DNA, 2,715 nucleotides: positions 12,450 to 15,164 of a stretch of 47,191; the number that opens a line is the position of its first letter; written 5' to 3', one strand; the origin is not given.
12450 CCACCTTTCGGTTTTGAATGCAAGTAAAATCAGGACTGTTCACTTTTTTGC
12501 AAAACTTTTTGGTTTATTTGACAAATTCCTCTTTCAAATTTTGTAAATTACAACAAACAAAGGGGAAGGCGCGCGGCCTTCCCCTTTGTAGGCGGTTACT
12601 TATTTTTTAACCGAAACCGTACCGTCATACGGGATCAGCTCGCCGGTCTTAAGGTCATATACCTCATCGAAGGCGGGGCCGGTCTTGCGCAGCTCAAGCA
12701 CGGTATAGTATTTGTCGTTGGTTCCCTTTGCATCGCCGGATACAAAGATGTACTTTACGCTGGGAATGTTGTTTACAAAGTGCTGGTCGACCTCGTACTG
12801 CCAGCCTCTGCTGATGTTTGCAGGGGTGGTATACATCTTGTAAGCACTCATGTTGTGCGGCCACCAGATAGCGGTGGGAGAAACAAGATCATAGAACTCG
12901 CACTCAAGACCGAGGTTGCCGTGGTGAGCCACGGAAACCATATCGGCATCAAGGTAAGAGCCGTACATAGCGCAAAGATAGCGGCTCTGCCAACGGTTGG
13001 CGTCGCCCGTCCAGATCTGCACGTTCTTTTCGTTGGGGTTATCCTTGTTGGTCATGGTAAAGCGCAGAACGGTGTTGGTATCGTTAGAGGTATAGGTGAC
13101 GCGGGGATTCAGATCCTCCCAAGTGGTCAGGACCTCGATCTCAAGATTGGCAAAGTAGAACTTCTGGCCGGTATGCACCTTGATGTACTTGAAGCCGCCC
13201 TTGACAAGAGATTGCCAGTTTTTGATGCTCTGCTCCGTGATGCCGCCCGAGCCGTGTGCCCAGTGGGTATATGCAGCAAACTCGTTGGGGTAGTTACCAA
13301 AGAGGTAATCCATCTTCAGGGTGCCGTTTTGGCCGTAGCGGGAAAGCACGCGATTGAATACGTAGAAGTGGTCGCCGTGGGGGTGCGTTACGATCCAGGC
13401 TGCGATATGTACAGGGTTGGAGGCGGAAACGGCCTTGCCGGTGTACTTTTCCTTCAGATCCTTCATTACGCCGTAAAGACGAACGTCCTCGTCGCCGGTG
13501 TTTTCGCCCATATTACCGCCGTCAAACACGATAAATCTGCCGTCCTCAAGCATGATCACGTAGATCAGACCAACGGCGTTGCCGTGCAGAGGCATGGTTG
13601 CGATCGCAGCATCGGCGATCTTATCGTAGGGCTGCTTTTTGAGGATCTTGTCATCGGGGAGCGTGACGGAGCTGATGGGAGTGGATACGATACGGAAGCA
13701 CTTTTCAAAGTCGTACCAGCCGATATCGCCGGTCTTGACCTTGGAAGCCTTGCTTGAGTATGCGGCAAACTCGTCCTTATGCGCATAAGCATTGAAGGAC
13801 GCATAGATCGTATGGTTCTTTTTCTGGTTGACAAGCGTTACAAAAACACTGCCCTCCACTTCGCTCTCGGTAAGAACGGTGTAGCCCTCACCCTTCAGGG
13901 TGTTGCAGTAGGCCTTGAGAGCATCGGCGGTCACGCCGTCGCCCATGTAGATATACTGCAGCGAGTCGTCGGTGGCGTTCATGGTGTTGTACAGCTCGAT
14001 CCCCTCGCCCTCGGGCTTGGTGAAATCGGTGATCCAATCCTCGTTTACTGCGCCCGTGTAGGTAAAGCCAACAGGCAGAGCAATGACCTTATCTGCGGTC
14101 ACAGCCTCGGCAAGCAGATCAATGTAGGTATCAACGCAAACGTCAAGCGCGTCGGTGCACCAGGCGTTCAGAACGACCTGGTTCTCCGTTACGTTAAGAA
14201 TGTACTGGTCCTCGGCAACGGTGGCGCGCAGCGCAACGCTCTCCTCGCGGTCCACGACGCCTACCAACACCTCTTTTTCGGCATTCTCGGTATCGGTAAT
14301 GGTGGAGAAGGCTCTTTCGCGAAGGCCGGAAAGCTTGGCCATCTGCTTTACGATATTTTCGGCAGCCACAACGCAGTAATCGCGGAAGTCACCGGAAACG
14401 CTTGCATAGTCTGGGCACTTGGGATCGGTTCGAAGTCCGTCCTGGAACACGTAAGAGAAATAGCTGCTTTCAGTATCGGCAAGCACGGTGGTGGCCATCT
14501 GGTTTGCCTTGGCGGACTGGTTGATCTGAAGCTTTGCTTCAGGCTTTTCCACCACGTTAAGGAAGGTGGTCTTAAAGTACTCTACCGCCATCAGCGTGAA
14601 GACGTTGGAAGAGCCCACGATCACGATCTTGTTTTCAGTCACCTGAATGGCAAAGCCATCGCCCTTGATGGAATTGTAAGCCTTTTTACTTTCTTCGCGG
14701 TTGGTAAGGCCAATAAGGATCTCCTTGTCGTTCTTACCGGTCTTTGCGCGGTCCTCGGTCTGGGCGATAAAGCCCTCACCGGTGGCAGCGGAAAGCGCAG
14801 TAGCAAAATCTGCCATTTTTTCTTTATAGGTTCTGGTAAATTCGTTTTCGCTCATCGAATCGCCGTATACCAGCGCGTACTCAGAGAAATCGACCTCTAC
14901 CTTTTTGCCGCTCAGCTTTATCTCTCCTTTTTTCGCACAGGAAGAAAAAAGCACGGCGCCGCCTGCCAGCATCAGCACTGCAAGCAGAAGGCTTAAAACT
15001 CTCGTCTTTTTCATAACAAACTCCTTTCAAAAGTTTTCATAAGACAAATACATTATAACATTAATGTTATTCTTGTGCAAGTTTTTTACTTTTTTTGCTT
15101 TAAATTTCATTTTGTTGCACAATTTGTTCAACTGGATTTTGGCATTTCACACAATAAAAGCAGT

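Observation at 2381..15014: Five tandem paralogs of an ~800-aa lipoprotein ending in a ComEC-type MBL-fold domain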

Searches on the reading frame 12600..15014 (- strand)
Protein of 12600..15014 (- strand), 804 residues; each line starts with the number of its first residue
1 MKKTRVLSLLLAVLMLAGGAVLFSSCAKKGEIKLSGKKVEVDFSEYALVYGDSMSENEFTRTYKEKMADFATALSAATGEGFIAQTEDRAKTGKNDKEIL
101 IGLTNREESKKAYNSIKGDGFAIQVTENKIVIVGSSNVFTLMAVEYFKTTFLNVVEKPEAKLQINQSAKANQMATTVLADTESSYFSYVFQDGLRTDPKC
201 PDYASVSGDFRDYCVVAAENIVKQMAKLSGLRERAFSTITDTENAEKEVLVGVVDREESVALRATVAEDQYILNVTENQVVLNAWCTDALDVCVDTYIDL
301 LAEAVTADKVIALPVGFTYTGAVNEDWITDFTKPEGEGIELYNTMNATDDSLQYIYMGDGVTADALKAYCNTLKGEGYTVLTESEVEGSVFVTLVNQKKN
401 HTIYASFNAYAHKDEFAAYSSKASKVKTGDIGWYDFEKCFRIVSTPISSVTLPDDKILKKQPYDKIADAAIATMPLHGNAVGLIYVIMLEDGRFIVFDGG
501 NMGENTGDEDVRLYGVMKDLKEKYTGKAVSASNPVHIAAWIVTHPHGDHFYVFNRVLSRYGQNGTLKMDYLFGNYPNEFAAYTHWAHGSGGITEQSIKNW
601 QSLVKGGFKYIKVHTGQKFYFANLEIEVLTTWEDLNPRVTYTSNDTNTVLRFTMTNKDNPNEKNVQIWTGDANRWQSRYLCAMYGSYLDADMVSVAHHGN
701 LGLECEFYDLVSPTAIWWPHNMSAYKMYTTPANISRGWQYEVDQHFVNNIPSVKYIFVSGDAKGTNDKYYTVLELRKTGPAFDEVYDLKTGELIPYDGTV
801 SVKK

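Call 3: search_protein_families(library=pfam, proteins=[window:12600-15014:-], max_evalue=1)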
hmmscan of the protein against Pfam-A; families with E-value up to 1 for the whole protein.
window:12600-15014:- (804 aa): 4 families
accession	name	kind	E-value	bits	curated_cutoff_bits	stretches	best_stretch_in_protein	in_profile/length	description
PF00753.33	Lactamase_B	-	0.0021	18.5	22.7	1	485-560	9-67/196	Metallo-beta-lactamase superfamily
PF12971.12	NAGLU_N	-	0.077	13.3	28.3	1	117-154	28-65/82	Alpha-N-acetylglucosaminidase (NAGLU) N-terminal domain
PF18303.6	Saf_2TM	-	0.092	13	29.5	1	3-76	66-139/152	SAVED-fused 2TM effector domain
PF23836.1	DUF7206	-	0.48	11.5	25.6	0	343-403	22-79/107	Family of unknown function (DUF7206)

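Call 4: search_protein_families(library=ncbifam, proteins=[window:12600-15014:-], max_evalue=1)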
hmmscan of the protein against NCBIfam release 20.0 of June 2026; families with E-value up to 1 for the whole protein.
window:12600-15014:- (804 aa): 1 family
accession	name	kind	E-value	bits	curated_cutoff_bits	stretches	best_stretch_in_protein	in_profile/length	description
NF058524.1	6A-MBL_enzyme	equivalog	0.0049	16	220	1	486-556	11-76/346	anti-phage 6A-MBL system MBL-fold protein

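Call 8: find_homologous_proteins(query=window:12600-15014:-, max_evalue=0.001)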
Query window:12600-15014:- (804 aa): 80 proteins with E <= 0.001 among 8000 candidates.
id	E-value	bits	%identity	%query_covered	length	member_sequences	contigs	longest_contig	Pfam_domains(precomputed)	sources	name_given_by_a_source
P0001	0.0e+0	1832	100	100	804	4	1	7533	-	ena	-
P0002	7.9e-277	938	54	100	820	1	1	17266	-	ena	-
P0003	2.2e-275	934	54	100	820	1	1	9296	-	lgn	-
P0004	8.2e-265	899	53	99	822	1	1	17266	-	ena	-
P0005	2.4e-264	897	52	98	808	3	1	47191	-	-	-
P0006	9.4e-257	872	50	100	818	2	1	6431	-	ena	-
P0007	1.5e-252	858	50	97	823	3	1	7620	-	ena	-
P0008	1.5e-240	818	48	99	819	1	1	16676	-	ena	-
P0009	2.8e-239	814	47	99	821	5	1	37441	-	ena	-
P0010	1.0e-238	812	47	96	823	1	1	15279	-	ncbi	-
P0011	2.3e-234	798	48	99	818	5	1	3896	-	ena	-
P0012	1.7e-229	782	47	96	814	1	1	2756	-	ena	-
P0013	3.0e-228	778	47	99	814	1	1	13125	-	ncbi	-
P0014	5.2e-227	774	47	96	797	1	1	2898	-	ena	-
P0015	1.2e-226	772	47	98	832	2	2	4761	PF00753.34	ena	-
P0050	5.6e-169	582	40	99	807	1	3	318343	-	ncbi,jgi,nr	ncbi:MAG: hypothetical protein E7624_01260 [Ruminococcaceae bacterium]|nr:hypothetical protein [Osci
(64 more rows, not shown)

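Call 12: find_related_loci(query=A2, collection=genome_contigs, flank=10000)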
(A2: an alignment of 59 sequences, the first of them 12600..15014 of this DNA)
Query A2 (804 aa) in genome_contigs; peptide patterns used: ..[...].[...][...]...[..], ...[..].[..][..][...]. (x = any residue, [..] = any of these).
299 stretches matched a pattern; 105 encode a relative of the query (tblastn E <= 1e-3); the best 80 are kept; 70 distinct loci.
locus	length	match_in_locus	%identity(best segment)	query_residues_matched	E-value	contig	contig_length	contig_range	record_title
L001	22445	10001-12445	48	1-803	0e+0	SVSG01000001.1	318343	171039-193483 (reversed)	MAG: Oscillospiraceae bacterium isolate SIG663 NODE_232_length_318343_cov_2.923181, whole genome shotgun sequence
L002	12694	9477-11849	46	1-788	0e+0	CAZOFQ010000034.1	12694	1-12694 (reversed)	MAG TPA_asm: uncultured Lachnospiraceae bacterium isolate SRP315200_co1_208 genome assembly, contig: NODE_10573_length_1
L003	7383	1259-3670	41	1-803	0e+0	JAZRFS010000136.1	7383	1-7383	MAG: Eubacteriales bacterium isolate T1900045494_YK20190188.MAGScoT_cleanbin_000037 SGB_7411_k141_1725002, whole genome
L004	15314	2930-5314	41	1-804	0e+0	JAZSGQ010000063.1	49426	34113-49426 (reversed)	MAG: Eubacteriales bacterium isolate T1900044578_TS20190044.MAGScoT_cleanbin_000005 SGB_529_k141_1013474, whole genome s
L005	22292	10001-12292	40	1-787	0e+0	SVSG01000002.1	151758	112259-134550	MAG: Oscillospiraceae bacterium isolate SIG663 NODE_2092_length_151758_cov_3.369041, whole genome shotgun sequence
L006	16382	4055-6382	40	1-798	0e+0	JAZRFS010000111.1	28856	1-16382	MAG: Eubacteriales bacterium isolate T1900045494_YK20190188.MAGScoT_cleanbin_000037 SGB_7411_k141_1383972, whole genome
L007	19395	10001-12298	39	41-801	3e-171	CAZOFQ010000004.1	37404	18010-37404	MAG TPA_asm: uncultured Lachnospiraceae bacterium isolate SRP315200_co1_208 genome assembly, contig: NODE_1393_length_37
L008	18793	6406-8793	40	1-798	3e-170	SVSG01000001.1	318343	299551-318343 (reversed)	MAG: Oscillospiraceae bacterium isolate SIG663 NODE_232_length_318343_cov_2.923181, whole genome shotgun sequence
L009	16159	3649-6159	39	1-804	9e-170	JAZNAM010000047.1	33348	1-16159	MAG: Eubacteriales bacterium isolate T1900044747_TS20190213.MAGScoT_cleanbin_000028 SGB_2128_k141_1345106, whole genome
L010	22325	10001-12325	38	5-804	3e-169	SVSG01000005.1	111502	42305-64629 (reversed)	MAG: Oscillospiraceae bacterium isolate SIG663 NODE_4155_length_111502_cov_2.993059, whole genome shotgun sequence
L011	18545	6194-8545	38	1-797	4e-161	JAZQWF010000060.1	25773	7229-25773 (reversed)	MAG: Eubacteriales bacterium isolate T1900045166_TC20190160.MAGScoT_cleanbin_000029 SGB_5146_k141_1544739, whole genome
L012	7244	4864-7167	39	18-797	3e-161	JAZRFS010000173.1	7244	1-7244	MAG: Eubacteriales bacterium isolate T1900045494_YK20190188.MAGScoT_cleanbin_000037 SGB_7411_k141_1363145, whole genome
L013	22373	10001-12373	38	3-804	1e-160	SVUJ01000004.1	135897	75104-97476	MAG: Oscillospiraceae bacterium isolate SIG718 NODE_2729_length_135897_cov_7.837077, whole genome shotgun sequence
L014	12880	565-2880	40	6-798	0e+0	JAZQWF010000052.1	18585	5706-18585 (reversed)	MAG: Eubacteriales bacterium isolate T1900045166_TC20190160.MAGScoT_cleanbin_000029 SGB_5146_k141_386710, whole genome s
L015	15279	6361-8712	47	22-796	0e+0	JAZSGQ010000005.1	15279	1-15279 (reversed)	MAG: Eubacteriales bacterium isolate T1900044578_TS20190044.MAGScoT_cleanbin_000005 SGB_529_k141_1229532, whole genome s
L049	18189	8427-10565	29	4-759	9e-78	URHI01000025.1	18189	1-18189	uncultured Clostridiales bacterium isolate UMGS1002 genome assembly, contig: NODE_1646_length_18189_cov_3.082166, whole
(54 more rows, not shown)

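Call 22: predict_structure(alignment_id=A2)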
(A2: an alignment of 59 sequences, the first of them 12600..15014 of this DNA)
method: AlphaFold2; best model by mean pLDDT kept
length: 804 residues; sequences in the alignment: 59
mean_pLDDT: 92.5   pTM: 0.89
mean pLDDT of the five models: 92.5, 92.4, 91.7, 91.6, 90.9
residues with pLDDT >= 90: 659; 70-90: 117; 50-70: 18; < 50: 10
segments of 3 or more residues with pLDDT < 50: 22-30
pLDDT, mean of each block of 10 residues (from residue 1): 75 72 42 91 96 92 95 95 95 94 97 96 96 97 94 85 95 96 98 91 78 95 98 97 97 95 94 96 96 97 94 95 93 96 94 97 98 98 98 98 98 95 86 91 96 95 96 86 91 94 80 96 96 98 91 95 97 89 64 91 97 98 98 92 90 96 95 94 98 83 94 95 92 91 94 96 88 96 96 95 94
secondary structure, 60 per line:
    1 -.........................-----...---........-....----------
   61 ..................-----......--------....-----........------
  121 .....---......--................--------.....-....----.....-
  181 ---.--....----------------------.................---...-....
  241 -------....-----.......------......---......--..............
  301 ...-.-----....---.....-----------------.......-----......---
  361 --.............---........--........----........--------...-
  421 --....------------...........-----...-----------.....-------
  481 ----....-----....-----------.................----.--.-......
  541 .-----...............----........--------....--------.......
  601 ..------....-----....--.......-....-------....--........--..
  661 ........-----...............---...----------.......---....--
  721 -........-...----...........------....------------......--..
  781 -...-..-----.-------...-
elements in order (helices of 4 or more, strands of 3 or more residues): H2-26 E32-34 E38-42 E47-50 H61-78 E84-86 E98-101 H107-114 E121-125 E129-134 H137-152 E161-165 E167-170 E175-179 E187-190 H213-229 E237-240 E248-251 H257-263 E270-275 E279-284 H287-303 E311-314 E318-322 E340-346 E352-357 H363-375 E379-386 E389-396 E401-408 H423-426 E439-446 E469-473 E485-488 E494-497 H509-525 E535-541 H547-561 E566-573 H582-585 H594-602 E609-612 E618-621 E624-630 H632-635 H643-646 E649-656 E659-668 H674-688 E692-694 H705-711 E715-718 H722-729 H738-748 E755-758 E771-776 E801-803
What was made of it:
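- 12600..15014 (-): Paralog 5 (804 aa). Modules: signal peptide and lipobox FSSC at 14937-15014; D1 at 14544-14924; D2 at 14085-14543; D3 at 13677-14084; MBL domain at 12603-13676. Motifs: HPHGDH 13368-13385, NDTNT 13071-13085, WTGDA 12999-13013, AHHG 12918-12929. AF2 model with pLDDT 92.5 from call 22.
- On GH20/GH84/GH89/GH67 glycoside hydrolases: The AF2 model has no barrel (call 22).
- The full-length AF2 model has pLDDT 92.5 (call 22).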

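Call 24: fold_search(model_id=the predicted structure, library=pdb)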
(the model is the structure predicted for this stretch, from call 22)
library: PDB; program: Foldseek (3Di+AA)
matches with E <= 10: 845; with E <= 0.001: 61
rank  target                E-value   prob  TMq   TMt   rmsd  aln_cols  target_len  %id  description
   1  8gyg_B                5.1e-08  1.00  0.21  0.49   9.8       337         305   14  Purification ,Crystallization and X-ray Diffraction analysis of a novel arysulfatase from Pseudoalteromonas atlantica  (released 2023-10-18)
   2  8gyg_A                9.5e-08  1.00  0.23  0.56   5.7       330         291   12  Purification ,Crystallization and X-ray Diffraction analysis of a novel arysulfatase from Pseudoalteromonas atlantica  (released 2023-10-18)
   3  3gh4                  1.2e-06  1.00  0.16  0.24  17.9       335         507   10  Crystal structure of beta-hexosaminidase from Paenibacillus sp. TS12 (released 2009-07-07)
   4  8pxv_B                1.6e-06  1.00  0.15  0.19  12.9       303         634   11  Targeting extended blood antigens by Akkermansia muciniphila enzymes unveils a missing link for generating universal d (released 2024-02-28)
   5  3x2x_A                1.7e-06  1.00  0.18  0.52   9.1       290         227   12  Crystal structure of metallo-beta-lactamase H48A from Thermotoga maritima (released 2016-02-17)
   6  3x2y_A                2.1e-06  1.00  0.18  0.53   9.0       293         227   13  Crystal structure of metallo-beta-lactamase H8A from Thermotoga maritima (released 2016-02-17)
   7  3gh7                  2.4e-06  1.00  0.16  0.24  17.9       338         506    9  Crystal structure of beta-hexosaminidase from Paenibacillus sp. TS12 in complex with GalNAc (released 2009-07-07)
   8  3sur                  2.5e-06  1.00  0.16  0.24  17.9       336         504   10  Crystal structure of beta-hexosaminidase from Paenibacillus sp. TS12 in complex with NAG-thiazoline. (released 2012-06-06)
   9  8pxt_B                2.7e-06  1.00  0.15  0.18  13.5       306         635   11  Targeting extended blood antigens by Akkermansia muciniphila enzymes unveils a missing link for generating universal d (released 2024-02-28)
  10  6pwi_A                3.2e-06  1.00  0.15  0.20  10.2       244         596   12  Structure of CpGH84D (released 2019-09-11)
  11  6pv4_C                4.5e-06  1.00  0.15  0.20  10.0       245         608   11  Structure of CpGH84A (released 2019-09-11)
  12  8pxv_C                4.7e-06  1.00  0.16  0.19  17.3       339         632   10  Targeting extended blood antigens by Akkermansia muciniphila enzymes unveils a missing link for generating universal d (released 2024-02-28)
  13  8pxu_C                5.3e-06  1.00  0.15  0.18  16.9       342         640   11  Targeting extended blood antigens by Akkermansia muciniphila enzymes unveils a missing link for generating universal d (released 2024-02-28)
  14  6pwi_B                6.7e-06  1.00  0.15  0.19  11.0       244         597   12  Structure of CpGH84D (released 2019-09-11)
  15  6pv4_D                7.5e-06  1.00  0.15  0.20  10.1       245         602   13  Structure of CpGH84A (released 2019-09-11)
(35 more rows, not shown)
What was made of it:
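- Closest known: N-terminal accessory domains of GH20, GH84, GH89. Same: They also match GH20/GH84 structures by Foldseek (E 1e-6 to 1e-5, call 24).
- They also match GH20/GH84 N-domains by Foldseek (call 24).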

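Call 25: search_protein_representatives(alignment_id=A2)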
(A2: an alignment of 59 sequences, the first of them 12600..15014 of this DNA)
Query: 59 sequences, 802 profile positions. Proteins with E-value up to 0.001 (for the whole library): 6857; up to 1e-10: 3970; up to 1e-30: 1592. The best 150 are listed.
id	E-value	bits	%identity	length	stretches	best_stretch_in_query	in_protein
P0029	0.0e+00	1104.9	-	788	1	1-794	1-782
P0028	0.0e+00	1043.3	-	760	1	1-766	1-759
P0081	0.0e+00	1031.2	-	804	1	1-797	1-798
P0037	0.0e+00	1026.5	-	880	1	1-785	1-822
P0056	0.0e+00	1020.5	-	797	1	1-798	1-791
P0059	2.2e-298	1008.1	-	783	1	1-794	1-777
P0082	1.5e-288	975.6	-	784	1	1-794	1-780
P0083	1.6e-283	959.0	-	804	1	1-790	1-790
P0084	2.8e-280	948.3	-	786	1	1-794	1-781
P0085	3.0e-279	944.8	-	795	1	1-794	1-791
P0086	1.7e-275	932.4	-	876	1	33-794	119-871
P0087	7.7e-275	930.3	-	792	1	1-787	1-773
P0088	3.6e-274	928.1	-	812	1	1-792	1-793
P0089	1.7e-272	922.5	-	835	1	1-784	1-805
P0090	4.3e-271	917.9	-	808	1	2-794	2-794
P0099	1.4e-236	803.8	-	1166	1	162-794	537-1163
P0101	8.2e-235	797.9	-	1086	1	29-792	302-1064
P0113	7.5e-219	745.1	-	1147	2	367-782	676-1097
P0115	5.6e-218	742.2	-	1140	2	14-792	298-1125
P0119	6.6e-215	732.1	-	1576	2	333-794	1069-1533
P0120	1.8e-214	730.6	-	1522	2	367-784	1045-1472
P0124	4.7e-213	725.9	-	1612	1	29-776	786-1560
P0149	3.2e-199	680.2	-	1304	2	39-794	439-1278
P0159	2.9e-193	660.5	-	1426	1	16-793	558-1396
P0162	4.4e-184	630.1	-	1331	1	38-791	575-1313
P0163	1.3e-183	628.6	-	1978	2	369-794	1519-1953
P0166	6.1e-179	613.1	-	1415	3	359-794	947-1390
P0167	2.8e-174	597.7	-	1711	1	45-782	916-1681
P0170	1.7e-172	591.8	-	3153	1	184-794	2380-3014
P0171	1.1e-170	585.7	-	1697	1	36-784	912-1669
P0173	3.6e-164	564.2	-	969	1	169-797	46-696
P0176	4.4e-161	554.0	-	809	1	184-793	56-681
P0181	3.3e-151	521.4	-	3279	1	172-794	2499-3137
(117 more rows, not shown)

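Call 26: search_protein_families(library=pfam, proteins=[P0099, P0101, P0113, P0119, P0124, P0163], max_evalue=0.001)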
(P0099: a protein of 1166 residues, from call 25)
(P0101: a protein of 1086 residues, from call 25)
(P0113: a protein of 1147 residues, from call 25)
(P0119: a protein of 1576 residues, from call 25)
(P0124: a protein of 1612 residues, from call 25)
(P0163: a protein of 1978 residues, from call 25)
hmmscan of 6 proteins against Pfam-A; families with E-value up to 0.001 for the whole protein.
P0099 (1166 aa): 3 families
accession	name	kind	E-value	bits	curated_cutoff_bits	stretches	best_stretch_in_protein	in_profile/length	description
PF00245.25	Alk_phosphatase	-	2.1e-58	198.7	24.4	1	77-353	2-319/423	Alkaline phosphatase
PF01676.23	Metalloenzyme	-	2.5e-05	24.3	24.3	1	275-391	128-227/252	Metalloenzyme superfamily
PF00753.33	Lactamase_B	-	9.6e-05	22.8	22.7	1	855-929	8-68/196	Metallo-beta-lactamase superfamily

P0101 (1086 aa): 0 families

P0113 (1147 aa): 0 families

P0119 (1576 aa): 0 families

P0124 (1612 aa): 1 family
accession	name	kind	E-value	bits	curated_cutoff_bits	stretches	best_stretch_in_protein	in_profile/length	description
PF00753.33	Lactamase_B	-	6.3e-06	26.7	22.7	1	1251-1330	6-69/196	Metallo-beta-lactamase superfamily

P0163 (1978 aa): 2 families
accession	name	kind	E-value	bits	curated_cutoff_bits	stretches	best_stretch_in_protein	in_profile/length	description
PF13306.12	LRR_5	-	4e-105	347.2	27.7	5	838-970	1-126/127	BspA type Leucine rich repeat region (6 copies)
PF13855.12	LRR_8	-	1.5e-05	25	27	0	858-903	10-55/61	Leucine rich repeat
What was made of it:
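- Other family members are fused to surface repeats (Flg_new, BspA LRR) in giant proteins (calls 8, 26). The alkaline phosphatase fusion P0099 also fits nucleic-acid scavenging (call 26). The alkaline phosphatase fusion points to phosphate esters rather than sulfate esters (call 26).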

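Call 27: search_protein_families(library=pfam, proteins=[P0115, P0120, P0149, P0159, P0162, P0166, P0173, P0176], max_evalue=0.001)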
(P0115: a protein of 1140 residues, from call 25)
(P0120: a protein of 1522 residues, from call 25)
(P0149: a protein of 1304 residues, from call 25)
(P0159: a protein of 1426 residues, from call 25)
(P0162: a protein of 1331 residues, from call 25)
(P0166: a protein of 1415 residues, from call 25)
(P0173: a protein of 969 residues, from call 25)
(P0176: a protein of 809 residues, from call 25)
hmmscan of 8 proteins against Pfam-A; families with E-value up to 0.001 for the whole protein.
P0115 (1140 aa): 1 family
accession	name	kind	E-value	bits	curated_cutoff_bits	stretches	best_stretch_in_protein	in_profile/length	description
PF00753.33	Lactamase_B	-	0.00011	22.6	22.7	1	785-871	4-74/196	Metallo-beta-lactamase superfamily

P0120 (1522 aa): 0 families

P0149 (1304 aa): 1 family
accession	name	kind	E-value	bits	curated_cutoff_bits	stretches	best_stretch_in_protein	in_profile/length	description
PF00753.33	Lactamase_B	-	0.00014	22.3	22.7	1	913-997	6-71/196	Metallo-beta-lactamase superfamily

P0159 (1426 aa): 1 family
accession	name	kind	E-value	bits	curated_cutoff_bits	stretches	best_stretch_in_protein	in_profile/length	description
PF00753.33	Lactamase_B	-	4e-05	24.1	22.7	1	1038-1120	6-69/196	Metallo-beta-lactamase superfamily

P0162 (1331 aa): 1 family
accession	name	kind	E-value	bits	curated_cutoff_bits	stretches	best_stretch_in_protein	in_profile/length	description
PF00041.27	fn3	-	3e-05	24.6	25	0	517-556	30-71/84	Fibronectin type III domain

P0166 (1415 aa): 0 families

P0173 (969 aa): 0 families

P0176 (809 aa): 0 families
